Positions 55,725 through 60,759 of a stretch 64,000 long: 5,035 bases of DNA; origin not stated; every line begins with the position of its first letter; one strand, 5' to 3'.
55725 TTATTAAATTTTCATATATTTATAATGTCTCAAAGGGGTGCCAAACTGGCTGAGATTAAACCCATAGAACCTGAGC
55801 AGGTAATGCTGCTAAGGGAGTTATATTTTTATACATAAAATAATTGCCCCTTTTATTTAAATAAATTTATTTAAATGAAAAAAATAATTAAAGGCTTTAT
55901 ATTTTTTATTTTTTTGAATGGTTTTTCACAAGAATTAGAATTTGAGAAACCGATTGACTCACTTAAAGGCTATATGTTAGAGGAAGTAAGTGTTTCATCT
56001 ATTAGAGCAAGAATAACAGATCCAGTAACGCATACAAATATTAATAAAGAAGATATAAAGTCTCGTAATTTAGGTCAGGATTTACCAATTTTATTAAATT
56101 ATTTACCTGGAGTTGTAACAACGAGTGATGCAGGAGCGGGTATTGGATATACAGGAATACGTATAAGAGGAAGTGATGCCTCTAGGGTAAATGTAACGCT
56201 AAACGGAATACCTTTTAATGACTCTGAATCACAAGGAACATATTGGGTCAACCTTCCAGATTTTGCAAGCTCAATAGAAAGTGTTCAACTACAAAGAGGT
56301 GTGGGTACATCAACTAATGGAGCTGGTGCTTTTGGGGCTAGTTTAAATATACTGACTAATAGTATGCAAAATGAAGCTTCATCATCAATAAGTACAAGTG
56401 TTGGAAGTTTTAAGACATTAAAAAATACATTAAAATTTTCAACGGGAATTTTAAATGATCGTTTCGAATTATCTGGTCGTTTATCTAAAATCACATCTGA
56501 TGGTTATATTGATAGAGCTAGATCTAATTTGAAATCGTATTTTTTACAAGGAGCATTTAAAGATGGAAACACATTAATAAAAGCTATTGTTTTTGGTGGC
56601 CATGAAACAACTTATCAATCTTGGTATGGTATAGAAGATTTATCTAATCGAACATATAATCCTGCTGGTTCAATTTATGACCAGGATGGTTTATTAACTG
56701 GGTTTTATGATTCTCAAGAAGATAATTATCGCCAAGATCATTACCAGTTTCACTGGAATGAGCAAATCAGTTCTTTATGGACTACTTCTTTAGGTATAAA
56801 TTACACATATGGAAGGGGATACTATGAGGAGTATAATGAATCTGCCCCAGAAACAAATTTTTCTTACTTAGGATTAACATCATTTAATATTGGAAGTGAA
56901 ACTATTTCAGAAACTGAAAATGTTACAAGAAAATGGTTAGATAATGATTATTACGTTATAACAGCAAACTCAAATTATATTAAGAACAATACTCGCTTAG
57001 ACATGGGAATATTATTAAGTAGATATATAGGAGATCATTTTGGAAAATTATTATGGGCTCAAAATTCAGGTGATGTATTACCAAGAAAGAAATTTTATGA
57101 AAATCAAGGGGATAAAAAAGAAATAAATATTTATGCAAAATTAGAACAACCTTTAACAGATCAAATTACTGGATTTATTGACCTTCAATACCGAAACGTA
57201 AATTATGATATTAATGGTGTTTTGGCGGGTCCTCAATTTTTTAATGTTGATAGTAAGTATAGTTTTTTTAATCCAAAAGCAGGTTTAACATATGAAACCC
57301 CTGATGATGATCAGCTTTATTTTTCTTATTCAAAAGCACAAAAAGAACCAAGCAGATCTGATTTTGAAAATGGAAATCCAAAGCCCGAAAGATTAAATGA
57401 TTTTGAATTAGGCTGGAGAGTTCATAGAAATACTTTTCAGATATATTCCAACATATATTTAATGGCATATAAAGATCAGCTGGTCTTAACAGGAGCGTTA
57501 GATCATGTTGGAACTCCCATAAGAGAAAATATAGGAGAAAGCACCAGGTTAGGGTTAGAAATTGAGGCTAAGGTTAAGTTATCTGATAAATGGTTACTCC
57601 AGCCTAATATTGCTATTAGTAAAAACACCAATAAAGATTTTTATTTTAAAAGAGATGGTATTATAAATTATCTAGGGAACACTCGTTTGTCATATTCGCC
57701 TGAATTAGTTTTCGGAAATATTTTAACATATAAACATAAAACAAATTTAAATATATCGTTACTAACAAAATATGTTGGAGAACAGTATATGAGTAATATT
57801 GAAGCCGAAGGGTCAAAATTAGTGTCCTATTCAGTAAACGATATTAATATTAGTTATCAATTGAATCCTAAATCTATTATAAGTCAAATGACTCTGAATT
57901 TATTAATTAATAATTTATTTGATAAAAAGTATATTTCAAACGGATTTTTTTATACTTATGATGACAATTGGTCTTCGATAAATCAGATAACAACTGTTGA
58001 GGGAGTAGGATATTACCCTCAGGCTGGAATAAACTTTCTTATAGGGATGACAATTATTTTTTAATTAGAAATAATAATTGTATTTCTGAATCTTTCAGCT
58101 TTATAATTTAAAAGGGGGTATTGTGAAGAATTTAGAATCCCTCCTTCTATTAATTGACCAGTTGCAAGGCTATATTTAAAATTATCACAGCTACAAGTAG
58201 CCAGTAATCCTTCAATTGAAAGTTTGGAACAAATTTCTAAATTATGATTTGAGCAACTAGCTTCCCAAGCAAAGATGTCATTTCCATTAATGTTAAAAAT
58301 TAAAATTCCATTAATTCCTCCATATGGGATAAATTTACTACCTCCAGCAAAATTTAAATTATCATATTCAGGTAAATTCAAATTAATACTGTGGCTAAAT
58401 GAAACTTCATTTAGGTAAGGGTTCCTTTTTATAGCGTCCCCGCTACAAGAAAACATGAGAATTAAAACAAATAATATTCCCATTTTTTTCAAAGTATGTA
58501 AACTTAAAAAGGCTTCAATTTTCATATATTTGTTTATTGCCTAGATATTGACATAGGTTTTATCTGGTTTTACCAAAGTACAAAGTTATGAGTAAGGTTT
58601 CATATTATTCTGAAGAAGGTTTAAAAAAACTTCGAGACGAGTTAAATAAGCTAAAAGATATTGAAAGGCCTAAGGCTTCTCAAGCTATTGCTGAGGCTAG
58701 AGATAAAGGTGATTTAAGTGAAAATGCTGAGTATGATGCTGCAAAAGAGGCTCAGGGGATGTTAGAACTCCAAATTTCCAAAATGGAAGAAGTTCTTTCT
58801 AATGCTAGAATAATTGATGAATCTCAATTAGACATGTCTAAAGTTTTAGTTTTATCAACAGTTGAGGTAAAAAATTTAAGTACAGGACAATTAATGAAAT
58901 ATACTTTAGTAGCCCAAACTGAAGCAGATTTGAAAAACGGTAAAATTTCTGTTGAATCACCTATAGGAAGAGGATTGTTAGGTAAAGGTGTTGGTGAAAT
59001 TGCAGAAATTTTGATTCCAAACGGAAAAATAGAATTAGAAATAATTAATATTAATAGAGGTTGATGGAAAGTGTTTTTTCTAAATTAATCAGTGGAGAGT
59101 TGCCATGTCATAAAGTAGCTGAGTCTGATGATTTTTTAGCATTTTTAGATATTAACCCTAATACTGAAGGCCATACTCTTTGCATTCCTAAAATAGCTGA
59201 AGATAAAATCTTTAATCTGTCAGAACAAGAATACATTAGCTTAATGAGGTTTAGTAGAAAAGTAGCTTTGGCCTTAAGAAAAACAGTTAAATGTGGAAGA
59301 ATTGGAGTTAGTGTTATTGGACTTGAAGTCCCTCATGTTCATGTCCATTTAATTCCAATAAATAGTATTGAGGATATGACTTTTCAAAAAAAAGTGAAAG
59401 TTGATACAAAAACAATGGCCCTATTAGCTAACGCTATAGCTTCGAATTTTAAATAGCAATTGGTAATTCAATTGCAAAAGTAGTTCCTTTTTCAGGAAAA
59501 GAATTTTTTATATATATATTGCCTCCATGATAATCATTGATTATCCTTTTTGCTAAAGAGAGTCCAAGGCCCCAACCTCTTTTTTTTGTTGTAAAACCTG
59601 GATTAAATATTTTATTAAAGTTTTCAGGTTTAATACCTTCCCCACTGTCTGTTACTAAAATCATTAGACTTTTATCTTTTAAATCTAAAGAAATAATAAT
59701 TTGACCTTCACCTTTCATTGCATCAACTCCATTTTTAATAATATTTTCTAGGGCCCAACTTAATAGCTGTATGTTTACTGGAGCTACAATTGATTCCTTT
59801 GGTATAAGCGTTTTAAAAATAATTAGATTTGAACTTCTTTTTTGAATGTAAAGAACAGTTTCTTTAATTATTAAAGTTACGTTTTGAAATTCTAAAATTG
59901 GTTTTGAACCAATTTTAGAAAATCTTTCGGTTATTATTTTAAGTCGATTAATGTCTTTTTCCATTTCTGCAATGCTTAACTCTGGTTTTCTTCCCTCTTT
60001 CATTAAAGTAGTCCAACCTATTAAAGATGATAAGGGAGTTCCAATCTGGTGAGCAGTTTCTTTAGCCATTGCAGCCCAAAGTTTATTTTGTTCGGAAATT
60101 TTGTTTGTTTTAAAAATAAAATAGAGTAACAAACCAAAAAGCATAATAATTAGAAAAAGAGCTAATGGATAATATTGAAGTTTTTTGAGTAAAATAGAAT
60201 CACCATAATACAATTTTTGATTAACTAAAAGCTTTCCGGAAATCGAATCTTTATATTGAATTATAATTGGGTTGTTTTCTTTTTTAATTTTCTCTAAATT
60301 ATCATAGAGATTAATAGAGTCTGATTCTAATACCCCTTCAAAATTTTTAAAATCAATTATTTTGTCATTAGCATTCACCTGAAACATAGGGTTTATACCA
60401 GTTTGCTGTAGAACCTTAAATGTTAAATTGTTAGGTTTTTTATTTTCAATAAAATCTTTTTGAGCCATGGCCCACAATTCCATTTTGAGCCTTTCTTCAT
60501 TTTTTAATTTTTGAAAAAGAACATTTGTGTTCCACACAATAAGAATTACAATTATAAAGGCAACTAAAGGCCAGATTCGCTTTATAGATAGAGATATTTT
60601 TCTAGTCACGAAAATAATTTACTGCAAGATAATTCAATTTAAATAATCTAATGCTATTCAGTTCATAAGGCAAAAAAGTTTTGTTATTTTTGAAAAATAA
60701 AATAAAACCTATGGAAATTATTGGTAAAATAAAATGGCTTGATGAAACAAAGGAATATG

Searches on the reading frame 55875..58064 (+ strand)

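Call 24: search_protein_families(library=pfam, proteins=[window:55875-58064:+])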
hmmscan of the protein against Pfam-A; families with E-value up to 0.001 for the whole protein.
window:55875-58064:+ (729 aa): 2 families
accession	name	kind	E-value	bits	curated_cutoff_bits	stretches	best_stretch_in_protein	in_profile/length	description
PF00593.30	TonB_dep_Rec_b-barrel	-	1.3e-26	94.9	27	1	246-681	14-436/436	TonB dependent receptor-like, beta-barrel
PF07715.20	Plug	-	1.1e-13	52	23.9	1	50-155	6-106/107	TonB-dependent Receptor Plug Domain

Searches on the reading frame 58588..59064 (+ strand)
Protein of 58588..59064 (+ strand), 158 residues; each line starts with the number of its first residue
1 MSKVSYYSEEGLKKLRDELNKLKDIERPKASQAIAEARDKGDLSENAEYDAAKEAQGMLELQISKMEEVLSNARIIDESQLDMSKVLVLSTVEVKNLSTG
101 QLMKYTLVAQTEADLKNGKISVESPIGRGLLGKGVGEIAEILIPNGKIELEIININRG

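Call 70: search_protein_families(library=pfam, proteins=[window:58588-59064:+], max_evalue=0.01)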
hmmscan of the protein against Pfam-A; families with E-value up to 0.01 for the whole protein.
window:58588-59064:+ (158 aa): 2 families
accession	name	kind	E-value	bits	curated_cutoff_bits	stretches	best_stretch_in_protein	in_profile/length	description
PF03449.20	GreA_GreB_N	-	1.7e-26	92.7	24.5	1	6-75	2-71/71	Transcription elongation factor, N-terminal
PF01272.25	GreA_GreB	-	2.7e-23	82.2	26.9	1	84-156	4-76/77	Transcription elongation factor, GreA/GreB, C-term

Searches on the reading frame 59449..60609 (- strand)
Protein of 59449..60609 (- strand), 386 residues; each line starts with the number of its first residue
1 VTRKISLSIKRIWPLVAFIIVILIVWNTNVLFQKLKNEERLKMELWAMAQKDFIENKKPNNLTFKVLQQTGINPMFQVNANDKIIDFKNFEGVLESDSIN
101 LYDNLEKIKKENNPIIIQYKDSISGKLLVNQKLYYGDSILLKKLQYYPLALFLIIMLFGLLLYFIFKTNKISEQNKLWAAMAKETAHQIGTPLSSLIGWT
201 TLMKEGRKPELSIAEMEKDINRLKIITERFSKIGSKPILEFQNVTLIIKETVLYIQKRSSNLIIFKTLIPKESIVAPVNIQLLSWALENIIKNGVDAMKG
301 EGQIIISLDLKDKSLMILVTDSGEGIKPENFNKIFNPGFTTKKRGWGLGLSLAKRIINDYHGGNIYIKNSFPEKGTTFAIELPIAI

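Call 70: search_protein_families(library=pfam, proteins=[window:59449-60609:-], max_evalue=0.01)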
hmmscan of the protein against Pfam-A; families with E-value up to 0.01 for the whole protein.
window:59449-60609:- (386 aa): 5 families
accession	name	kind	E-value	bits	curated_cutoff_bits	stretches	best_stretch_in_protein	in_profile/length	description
PF02518.31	HATPase_c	-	3.3e-20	73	26.4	1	283-385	6-110/111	Histidine kinase-, DNA gyrase B-, and HSP90-like ATPase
PF14501.12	HATPase_c_5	-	5.5e-06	26.7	22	1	283-369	6-90/102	GHKL domain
PF13589.12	HATPase_c_3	-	5.7e-05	23.6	25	1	285-343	5-62/137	Histidine kinase-, DNA gyrase B-, and HSP90-like ATPase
PF13581.12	HATPase_c_2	-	0.0008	19.9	27.4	1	286-360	39-112/127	Histidine kinase-like ATPase domain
PF00512.31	HisKA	-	0.0013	19.2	26.9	1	181-231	5-61/66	His Kinase A (phospho-acceptor) domain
